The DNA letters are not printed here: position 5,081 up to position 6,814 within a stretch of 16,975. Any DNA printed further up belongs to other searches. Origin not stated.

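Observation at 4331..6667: Cysteine synthase fused in-frame to a CysRS homolog with degenerate HIGH and KMSKS motifs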

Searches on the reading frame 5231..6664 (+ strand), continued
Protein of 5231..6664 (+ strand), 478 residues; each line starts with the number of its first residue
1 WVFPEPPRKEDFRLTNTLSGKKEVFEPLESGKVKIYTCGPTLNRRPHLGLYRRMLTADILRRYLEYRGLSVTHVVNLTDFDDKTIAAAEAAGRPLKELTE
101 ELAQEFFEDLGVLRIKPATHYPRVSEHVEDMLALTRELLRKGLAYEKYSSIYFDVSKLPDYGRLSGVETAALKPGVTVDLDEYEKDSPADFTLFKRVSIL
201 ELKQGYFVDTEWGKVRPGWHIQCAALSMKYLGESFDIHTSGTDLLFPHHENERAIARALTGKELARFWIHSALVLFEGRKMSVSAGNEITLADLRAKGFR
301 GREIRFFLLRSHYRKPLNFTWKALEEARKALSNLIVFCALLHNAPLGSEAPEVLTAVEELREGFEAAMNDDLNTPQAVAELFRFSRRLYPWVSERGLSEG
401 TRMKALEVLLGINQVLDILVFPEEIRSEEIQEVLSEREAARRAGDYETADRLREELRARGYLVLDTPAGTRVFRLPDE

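Call 32: search_protein_families(library=pfam, proteins=[P0131, P0135, P0134, P0123, P0121, P0127, P0128, P0243, P0205, P0262], max_evalue=0.001)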
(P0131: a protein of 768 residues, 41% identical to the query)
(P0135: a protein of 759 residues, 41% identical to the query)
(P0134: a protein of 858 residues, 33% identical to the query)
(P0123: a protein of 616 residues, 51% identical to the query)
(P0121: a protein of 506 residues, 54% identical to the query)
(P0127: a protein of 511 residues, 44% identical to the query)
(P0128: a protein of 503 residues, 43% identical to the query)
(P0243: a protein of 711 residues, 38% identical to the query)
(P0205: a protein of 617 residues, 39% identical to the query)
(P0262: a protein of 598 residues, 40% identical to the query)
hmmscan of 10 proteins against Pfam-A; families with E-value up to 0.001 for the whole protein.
P0131 (768 aa): 7 families
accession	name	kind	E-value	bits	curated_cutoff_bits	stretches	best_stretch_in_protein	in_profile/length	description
PF01406.26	tRNA-synt_1e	-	9.6e-117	390.1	27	1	318-621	2-300/301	tRNA synthetases class I (C) catalytic domain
PF00291.31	PALP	-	2.3e-70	237.7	35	1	6-287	2-295/295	Pyridoxal-phosphate dependent enzyme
PF09334.17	tRNA-synt_1g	-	2.6e-13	50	20.1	2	337-446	12-122/391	tRNA synthetases class I (M)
PF09190.17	DALR_2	-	2.6e-10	41.1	22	1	657-712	2-56/57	DALR domain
PF01921.24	tRNA-synt_1f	-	3.8e-08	33.1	27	0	569-632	278-340/360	tRNA synthetases class I (K)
PF00133.28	tRNA-synt_1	-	7.9e-07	28.6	22.7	1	528-612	329-413/414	tRNA synthetases class I (I, L, M and V)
PF23493.1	CysS_C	-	2.7e-05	24.6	23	1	718-762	3-47/51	Cysteinyl-tRNA ligase anticodon binding domain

P0135 (759 aa): 4 families
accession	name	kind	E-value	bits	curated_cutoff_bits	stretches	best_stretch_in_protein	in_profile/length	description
PF00291.31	PALP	-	5.4e-71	239.8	35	1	6-284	2-295/295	Pyridoxal-phosphate dependent enzyme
PF01406.26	tRNA-synt_1e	-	1.2e-63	215.8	27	1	317-615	3-297/301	tRNA synthetases class I (C) catalytic domain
PF09190.17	DALR_2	-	2.1e-09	38.2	22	1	654-685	2-32/57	DALR domain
PF23493.1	CysS_C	-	1.2e-07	32.2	23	1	716-757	4-45/51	Cysteinyl-tRNA ligase anticodon binding domain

P0134 (858 aa): 6 families
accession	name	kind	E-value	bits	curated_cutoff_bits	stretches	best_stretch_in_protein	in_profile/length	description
PF01406.26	tRNA-synt_1e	-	4.8e-149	496.2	27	3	411-722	2-300/301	tRNA synthetases class I (C) catalytic domain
PF09334.17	tRNA-synt_1g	-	5.9e-13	48.8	20.1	2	430-557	12-130/391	tRNA synthetases class I (M)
PF09190.17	DALR_2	-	1.5e-12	48.3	22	1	317-374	1-56/57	DALR domain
PF01921.24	tRNA-synt_1f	-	2.3e-10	40.4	27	0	628-722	235-329/360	tRNA synthetases class I (K)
PF00133.28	tRNA-synt_1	-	6.1e-10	38.9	22.7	1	629-713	330-413/414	tRNA synthetases class I (I, L, M and V)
PF00749.27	tRNA-synt_1c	-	0.00017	21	23.4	0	498-543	52-97/314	tRNA synthetases class I (E and Q), catalytic domain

P0123 (616 aa): 7 families
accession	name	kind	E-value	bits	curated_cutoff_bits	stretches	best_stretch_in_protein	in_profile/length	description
PF01406.26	tRNA-synt_1e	-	9.3e-100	334.3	27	1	146-449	2-300/301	tRNA synthetases class I (C) catalytic domain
PF00291.31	PALP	-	1.7e-20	74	35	1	1-109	165-295/295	Pyridoxal-phosphate dependent enzyme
PF09334.17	tRNA-synt_1g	-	9.9e-12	44.7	20.1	2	385-447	311-373/391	tRNA synthetases class I (M)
PF01921.24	tRNA-synt_1f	-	3.4e-07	29.9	27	0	393-448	273-328/360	tRNA synthetases class I (K)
PF00133.28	tRNA-synt_1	-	1.1e-06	28.1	22.7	1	356-440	329-413/414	tRNA synthetases class I (I, L, M and V)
PF09190.17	DALR_2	-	1.5e-06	29.1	22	1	494-549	1-52/57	DALR domain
PF00016.26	RuBisCO_large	-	2.6e-05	24.1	30.1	1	177-366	68-248/299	Ribulose bisphosphate carboxylase large chain, catalytic domain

P0121 (506 aa): 4 families
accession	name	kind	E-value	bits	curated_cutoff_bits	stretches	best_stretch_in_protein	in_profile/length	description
PF01406.26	tRNA-synt_1e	-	2.9e-73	247.3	27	1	53-352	4-300/301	tRNA synthetases class I (C) catalytic domain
PF09334.17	tRNA-synt_1g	-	7.5e-08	32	20.1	1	68-181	10-124/391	tRNA synthetases class I (M)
PF09190.17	DALR_2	-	3.9e-05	24.5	22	1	391-445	1-55/57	DALR domain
PF23493.1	CysS_C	-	0.00077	20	23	0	460-494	11-45/51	Cysteinyl-tRNA ligase anticodon binding domain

P0127 (511 aa): 3 families
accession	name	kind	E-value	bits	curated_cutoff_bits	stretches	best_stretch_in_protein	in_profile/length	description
PF01406.26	tRNA-synt_1e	-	9.5e-82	275.2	27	1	62-364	3-300/301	tRNA synthetases class I (C) catalytic domain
PF09190.17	DALR_2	-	2.3e-11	44.5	22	1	401-455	3-56/57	DALR domain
PF23493.1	CysS_C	-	1.1e-06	29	23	1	463-509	5-51/51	Cysteinyl-tRNA ligase anticodon binding domain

P0128 (503 aa): 4 families
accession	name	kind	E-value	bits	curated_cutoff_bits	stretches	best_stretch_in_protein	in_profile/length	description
PF01406.26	tRNA-synt_1e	-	1.4e-68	231.9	27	1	60-362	2-300/301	tRNA synthetases class I (C) catalytic domain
PF09190.17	DALR_2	-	2e-10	41.5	22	1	399-454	2-56/57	DALR domain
PF23493.1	CysS_C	-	1e-07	32.4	23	1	463-502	6-45/51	Cysteinyl-tRNA ligase anticodon binding domain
PF00749.27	tRNA-synt_1c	-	0.00019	20.9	23.4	1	133-181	48-96/314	tRNA synthetases class I (E and Q), catalytic domain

P0243 (711 aa): 7 families
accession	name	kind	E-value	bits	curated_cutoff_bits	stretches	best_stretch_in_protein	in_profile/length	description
PF01406.26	tRNA-synt_1e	-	4.5e-137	456.8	27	1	237-531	3-298/301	tRNA synthetases class I (C) catalytic domain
PF09190.17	DALR_2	-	9.5e-16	58.5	22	1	581-640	1-56/57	DALR domain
PF09334.17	tRNA-synt_1g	-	5.5e-15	55.5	20.1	2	256-366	13-124/391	tRNA synthetases class I (M)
PF00132.30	Hexapep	-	1.2e-10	41.1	27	1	119-153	1-35/36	Bacterial transferase hexapeptide (six repeats)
PF00133.28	tRNA-synt_1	-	3.4e-10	39.7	22.7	1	441-524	329-413/414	tRNA synthetases class I (I, L, M and V)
PF01921.24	tRNA-synt_1f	-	1.5e-08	34.4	27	1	478-530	273-326/360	tRNA synthetases class I (K)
PF23493.1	CysS_C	-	1e-05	26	23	1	669-706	13-50/51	Cysteinyl-tRNA ligase anticodon binding domain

P0205 (617 aa): 6 families
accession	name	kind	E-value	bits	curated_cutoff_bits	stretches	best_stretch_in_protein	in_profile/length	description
PF01406.26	tRNA-synt_1e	-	1.7e-135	451.7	27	1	14-315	2-300/301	tRNA synthetases class I (C) catalytic domain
PF09190.17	DALR_2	-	6.5e-17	62.3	22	1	357-411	1-55/57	DALR domain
PF09334.17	tRNA-synt_1g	-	1.5e-15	57.3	20.1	2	33-142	12-122/391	tRNA synthetases class I (M)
PF00133.28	tRNA-synt_1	-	1.9e-09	37.2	22.7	1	256-306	363-413/414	tRNA synthetases class I (I, L, M and V)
PF23493.1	CysS_C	-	8.2e-09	35.9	23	1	420-462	4-46/51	Cysteinyl-tRNA ligase anticodon binding domain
PF01921.24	tRNA-synt_1f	-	1.1e-08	34.9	27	0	264-325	278-339/360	tRNA synthetases class I (K)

P0262 (598 aa): 5 families
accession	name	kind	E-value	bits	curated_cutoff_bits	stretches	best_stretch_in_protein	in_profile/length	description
PF01406.26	tRNA-synt_1e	-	1e-137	459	27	1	14-311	2-300/301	tRNA synthetases class I (C) catalytic domain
PF09190.17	DALR_2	-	8.6e-18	65.1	22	1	353-411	1-56/57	DALR domain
PF09334.17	tRNA-synt_1g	-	2.2e-15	56.8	20.1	2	33-143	12-123/391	tRNA synthetases class I (M)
PF00133.28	tRNA-synt_1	-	2.7e-07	30.1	22.7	1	220-301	330-412/414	tRNA synthetases class I (I, L, M and V)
PF01921.24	tRNA-synt_1f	-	3.3e-07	30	27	0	26-94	27-92/360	tRNA synthetases class I (K)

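Call 41: list_cluster_members(proteins=[P0151, P0255, P0268, P0173, P0206, P0140, P0152, P0198, P0221, P0145])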
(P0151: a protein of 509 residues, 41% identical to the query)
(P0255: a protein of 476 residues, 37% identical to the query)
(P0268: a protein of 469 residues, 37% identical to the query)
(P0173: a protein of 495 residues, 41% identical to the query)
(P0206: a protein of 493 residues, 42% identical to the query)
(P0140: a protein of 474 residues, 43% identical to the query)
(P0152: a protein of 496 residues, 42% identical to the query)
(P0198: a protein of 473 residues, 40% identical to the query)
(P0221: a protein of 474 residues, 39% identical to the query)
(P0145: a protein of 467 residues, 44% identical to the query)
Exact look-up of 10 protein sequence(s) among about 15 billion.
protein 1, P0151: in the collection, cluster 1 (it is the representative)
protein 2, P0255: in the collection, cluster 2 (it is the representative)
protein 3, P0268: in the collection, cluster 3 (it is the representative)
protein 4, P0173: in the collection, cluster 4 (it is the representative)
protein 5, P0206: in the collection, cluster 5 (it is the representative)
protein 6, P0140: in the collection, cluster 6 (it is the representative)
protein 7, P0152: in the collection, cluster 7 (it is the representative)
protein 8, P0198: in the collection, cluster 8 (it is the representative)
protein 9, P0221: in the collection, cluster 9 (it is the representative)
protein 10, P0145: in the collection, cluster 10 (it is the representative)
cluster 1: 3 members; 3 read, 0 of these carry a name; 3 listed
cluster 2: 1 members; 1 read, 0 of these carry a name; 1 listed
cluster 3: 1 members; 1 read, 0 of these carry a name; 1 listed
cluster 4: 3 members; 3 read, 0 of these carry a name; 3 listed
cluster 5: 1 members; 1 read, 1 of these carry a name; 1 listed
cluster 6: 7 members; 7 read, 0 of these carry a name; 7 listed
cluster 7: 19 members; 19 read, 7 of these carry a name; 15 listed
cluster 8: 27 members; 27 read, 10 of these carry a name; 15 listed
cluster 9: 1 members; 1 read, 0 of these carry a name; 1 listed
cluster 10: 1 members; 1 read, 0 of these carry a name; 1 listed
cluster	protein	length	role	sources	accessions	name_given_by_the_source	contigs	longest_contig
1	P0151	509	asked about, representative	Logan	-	-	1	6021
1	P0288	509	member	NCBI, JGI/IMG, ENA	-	-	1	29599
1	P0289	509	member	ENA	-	-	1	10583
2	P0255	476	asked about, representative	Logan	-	-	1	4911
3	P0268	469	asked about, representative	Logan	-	-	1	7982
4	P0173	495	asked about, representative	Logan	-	-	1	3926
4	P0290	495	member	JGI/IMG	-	-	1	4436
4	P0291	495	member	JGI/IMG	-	-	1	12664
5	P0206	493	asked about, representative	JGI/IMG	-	cysteinyl-tRNA synthetase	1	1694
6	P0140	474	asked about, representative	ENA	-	-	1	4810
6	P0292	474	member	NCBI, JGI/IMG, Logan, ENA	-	-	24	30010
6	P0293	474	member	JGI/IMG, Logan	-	-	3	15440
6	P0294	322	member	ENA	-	-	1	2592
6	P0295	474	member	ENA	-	-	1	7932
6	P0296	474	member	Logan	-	-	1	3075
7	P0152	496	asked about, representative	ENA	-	-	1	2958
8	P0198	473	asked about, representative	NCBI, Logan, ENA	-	-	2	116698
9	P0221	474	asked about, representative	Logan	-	-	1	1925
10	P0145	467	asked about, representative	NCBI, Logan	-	-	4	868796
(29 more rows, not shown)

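Call 44: find_homologous_proteins(query=P0137, max_evalue=1e-30)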
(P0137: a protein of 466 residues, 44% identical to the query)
Query P0137 (466 aa): 8000 proteins with E <= 1e-30 among 8000 candidates; the best 120 are listed.
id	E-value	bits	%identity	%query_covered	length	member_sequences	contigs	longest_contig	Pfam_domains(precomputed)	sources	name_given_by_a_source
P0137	0.0e+0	1063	100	100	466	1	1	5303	PF09334.18,PF01406.26,PF01921.25,PF00133.29,PF09190.18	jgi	-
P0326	1.8e-267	906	83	100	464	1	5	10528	PF09334.18,PF01406.26,PF01921.25,PF00133.29,PF09190.18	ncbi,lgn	-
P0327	4.4e-265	898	83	100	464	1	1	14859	PF09334.18,PF01406.26,PF01921.25,PF00133.29,PF09190.18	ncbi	-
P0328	4.5e-259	878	83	97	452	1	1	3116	PF09334.18,PF01406.26,PF23493.2,PF01921.25,PF00133.29,PF09190.18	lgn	-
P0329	8.8e-221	752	68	100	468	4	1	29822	PF09334.18,PF01406.26,PF23493.2,PF01921.25,PF00133.29,PF09190.18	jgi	jgi:cysteinyl-tRNA synthetase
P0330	5.9e-209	713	66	100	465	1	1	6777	PF09334.18,PF01406.26,PF23493.2,PF09190.18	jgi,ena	-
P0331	2.4e-204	697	63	99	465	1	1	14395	PF09334.18,PF01406.26,PF23493.2,PF09190.18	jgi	jgi:cysteinyl-tRNA synthetase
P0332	3.3e-204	697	65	100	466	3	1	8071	PF09334.18,PF01406.26,PF23493.2,PF09190.18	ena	-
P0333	2.6e-199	681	62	100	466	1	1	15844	PF09334.18,PF01406.26,PF23493.2,PF09190.18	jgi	jgi:cysteinyl-tRNA synthetase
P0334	1.6e-171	589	56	99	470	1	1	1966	PF09334.18,PF01406.26,PF23493.2,PF01921.25,PF00133.29,PF09190.18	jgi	jgi:cysteinyl-tRNA synthetase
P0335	2.4e-171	589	57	99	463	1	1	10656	PF09334.18,PF01406.26,PF23493.2,PF01921.25,PF00133.29,PF09190.18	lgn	-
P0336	1.2e-168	580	57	98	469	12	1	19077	PF09334.18,PF01406.26,PF23493.2,PF01921.25,PF09190.18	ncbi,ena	-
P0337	1.3e-168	580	56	99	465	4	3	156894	PF09334.18,PF01406.26,PF23493.2,PF01921.25,PF09190.18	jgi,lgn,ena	-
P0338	1.4e-168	580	55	99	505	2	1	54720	PF09334.18,PF01406.26,PF23493.2,PF09190.18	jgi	-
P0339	1.6e-168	579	55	99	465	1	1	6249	PF09334.18,PF01406.26,PF23493.2,PF01921.25,PF00133.29,PF09190.18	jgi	-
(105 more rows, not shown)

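Call 51: find_homologous_proteins(query=P0129, max_evalue=1e-30)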
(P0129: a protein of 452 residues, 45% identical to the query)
Query P0129 (452 aa): 8000 proteins with E <= 1e-30 among 8000 candidates; the best 120 are listed.
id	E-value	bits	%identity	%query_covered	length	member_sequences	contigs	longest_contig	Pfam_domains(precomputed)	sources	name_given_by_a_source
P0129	0.0e+0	1031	100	100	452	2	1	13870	PF09334.18,PF01406.26,PF01921.25,PF00133.29,PF09190.18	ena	-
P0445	1.2e-250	850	83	100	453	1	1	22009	PF09334.18,PF01406.26,PF01921.25,PF00133.29,PF09190.18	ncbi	-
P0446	3.3e-183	628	62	99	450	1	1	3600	PF09334.18,PF01406.26,PF23493.2,PF01921.25,PF00133.29,PF09190.18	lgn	-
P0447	3.4e-181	621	60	99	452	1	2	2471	PF09334.18,PF01406.26,PF23493.2,PF01921.25,PF00133.29,PF09190.18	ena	-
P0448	3.7e-177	608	59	99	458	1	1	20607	PF09334.18,PF01406.26,PF23493.2,PF01921.25,PF00133.29,PF09190.18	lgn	-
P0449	5.2e-177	607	62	99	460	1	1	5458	PF09334.18,PF01406.26,PF23493.2,PF01921.25,PF00133.29,PF09190.18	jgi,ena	-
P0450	6.0e-177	607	61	98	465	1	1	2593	PF09334.18,PF01406.26,PF23493.2,PF01921.25,PF00749.28,PF00133.29,PF09190.18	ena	-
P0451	1.2e-176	606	60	100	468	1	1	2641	PF09334.18,PF01406.26,PF23493.2,PF01921.25,PF00133.29,PF09190.18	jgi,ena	-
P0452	1.5e-176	606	60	100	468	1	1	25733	PF09334.18,PF01406.26,PF23493.2,PF01921.25,PF00133.29,PF09190.18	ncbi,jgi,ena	-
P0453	1.7e-176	606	60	99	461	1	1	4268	PF09334.18,PF01406.26,PF23493.2,PF01921.25,PF00133.29,PF09190.18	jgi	-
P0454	2.8e-176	605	59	100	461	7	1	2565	PF09334.18,PF01406.26,PF23493.2,PF01921.25,PF09190.18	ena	-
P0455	4.9e-176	604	60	100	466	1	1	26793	PF09334.18,PF01406.26,PF23493.2,PF01921.25,PF00133.29,PF09190.18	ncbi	-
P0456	1.0e-175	603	59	98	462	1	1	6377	PF09334.18,PF01406.26,PF23493.2,PF01921.25,PF00133.29,PF09190.18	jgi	-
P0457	1.2e-175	603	59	98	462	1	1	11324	PF09334.18,PF01406.26,PF23493.2,PF01921.25,PF00749.28,PF00133.29,PF09190.18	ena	-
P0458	1.3e-175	603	59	98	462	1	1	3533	PF09334.18,PF01406.26,PF23493.2,PF01921.25,PF00749.28,PF00133.29,PF09190.18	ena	-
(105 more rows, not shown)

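Call 71: search_protein_families(library=ncbifam, proteins=[P0137, P0129, P0131, P0122], max_evalue=1e-20)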
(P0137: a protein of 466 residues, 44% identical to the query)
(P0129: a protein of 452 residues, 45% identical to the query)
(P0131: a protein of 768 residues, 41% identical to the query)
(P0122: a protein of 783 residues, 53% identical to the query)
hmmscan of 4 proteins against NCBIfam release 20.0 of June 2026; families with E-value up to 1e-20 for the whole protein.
P0137 (466 aa): 4 families
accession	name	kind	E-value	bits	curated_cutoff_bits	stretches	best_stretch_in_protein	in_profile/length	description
TIGR00435.1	cysS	equivalog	4.1e-146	487.7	340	1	1-460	1-465/466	cysteine--tRNA ligase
NF011108.0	PRK14536.1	equivalog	4.6e-123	411.6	780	1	1-461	3-490/490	cysteine--tRNA ligase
NF011107.0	PRK14534.1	equivalog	5.8e-87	292.7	744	1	2-460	4-480/481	cysteine--tRNA ligase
TIGR03447.1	mycothiol_MshC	equivalog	1.6e-80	270.9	485.1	1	2-379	19-391/411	cysteine--1-D-myo-inosityl 2-amino-2-deoxy-alpha-D-glucopyranoside ligase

P0129 (452 aa): 4 families
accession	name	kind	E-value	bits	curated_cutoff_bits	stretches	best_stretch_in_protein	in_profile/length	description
TIGR00435.1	cysS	equivalog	6.7e-141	470.5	340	1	3-450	1-465/466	cysteine--tRNA ligase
NF011108.0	PRK14536.1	equivalog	1.6e-126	423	780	1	1-450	1-489/490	cysteine--tRNA ligase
NF011107.0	PRK14534.1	equivalog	7.1e-82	275.9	744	1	1-450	1-480/481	cysteine--tRNA ligase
TIGR03447.1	mycothiol_MshC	equivalog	5.3e-72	242.9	485.1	1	2-381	17-394/411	cysteine--1-D-myo-inosityl 2-amino-2-deoxy-alpha-D-glucopyranoside ligase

P0131 (768 aa): 12 families
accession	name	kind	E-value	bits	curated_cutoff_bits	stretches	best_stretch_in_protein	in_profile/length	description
TIGR00435.1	cysS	equivalog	4.4e-155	517.3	340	1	305-767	1-465/466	cysteine--tRNA ligase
NF011108.0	PRK14536.1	equivalog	3.2e-135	451.7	780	1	303-767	1-489/490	cysteine--tRNA ligase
TIGR01136.1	cysKM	subfamily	1.7e-111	372.3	344.15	1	6-297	2-298/299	cysteine synthase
NF011107.0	PRK14534.1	equivalog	1.1e-103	347.8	744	1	304-767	2-480/481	cysteine--tRNA ligase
TIGR01138.1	cysM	equivalog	2.7e-100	335.6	394.2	1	5-297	2-289/290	cysteine synthase B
TIGR01139.1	cysK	equivalog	1.2e-99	333.4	350.95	1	6-297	2-297/298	cysteine synthase A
NF008735.0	PRK11761.1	equivalog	3.1e-95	318.8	413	1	3-299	4-295/296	cysteine synthase CysM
TIGR01137.1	cysta_beta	equivalog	1.8e-87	294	510.25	1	2-303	2-315/457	cystathionine beta-synthase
NF007989.0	PRK10717.1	equivalog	1.2e-79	267.8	387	1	2-298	5-318/334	cysteine synthase A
TIGR03447.1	mycothiol_MshC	equivalog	5.3e-76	256.1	485.1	1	299-699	12-403/411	cysteine--1-D-myo-inosityl 2-amino-2-deoxy-alpha-D-glucopyranoside ligase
TIGR03945.1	PLP_SbnA_fam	equivalog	2.6e-70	236.9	349.95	1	5-295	1-297/304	2,3-diaminopropionate biosynthesis protein SbnA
NF053679.1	CysteaSynCapA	equivalog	1.7e-65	221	600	1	2-296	7-318/329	cysteate synthase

P0122 (783 aa): 12 families
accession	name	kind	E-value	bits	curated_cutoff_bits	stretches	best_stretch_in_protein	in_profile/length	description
TIGR00435.1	cysS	equivalog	4e-135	451.5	340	1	320-782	1-465/466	cysteine--tRNA ligase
TIGR01138.1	cysM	equivalog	1.5e-113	379.1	394.2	1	15-305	2-290/290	cysteine synthase B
NF011108.0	PRK14536.1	equivalog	3.3e-112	375.8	780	1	319-782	2-489/490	cysteine--tRNA ligase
TIGR01136.1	cysKM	subfamily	1.2e-111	372.9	344.15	1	16-305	2-299/299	cysteine synthase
NF008735.0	PRK11761.1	equivalog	4.6e-107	357.7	413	1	11-306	2-295/296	cysteine synthase CysM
TIGR01139.1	cysK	equivalog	7.3e-99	330.8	350.95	1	17-305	3-298/298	cysteine synthase A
TIGR01137.1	cysta_beta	equivalog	1.2e-87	294.5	510.25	1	13-302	3-308/457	cystathionine beta-synthase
NF007989.0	PRK10717.1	equivalog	1.3e-81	274.3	387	1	10-306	3-319/334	cysteine synthase A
NF053679.1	CysteaSynCapA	equivalog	4.3e-70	236.1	600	1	9-301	4-316/329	cysteate synthase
NF011107.0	PRK14534.1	equivalog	1.5e-67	228.6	744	1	321-777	4-475/481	cysteine--tRNA ligase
TIGR03447.1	mycothiol_MshC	equivalog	5.1e-67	226.5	485.1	1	314-726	12-409/411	cysteine--1-D-myo-inosityl 2-amino-2-deoxy-alpha-D-glucopyranoside ligase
TIGR03945.1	PLP_SbnA_fam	equivalog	5.2e-61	206.4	349.95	1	15-302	1-297/304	2,3-diaminopropionate biosynthesis protein SbnA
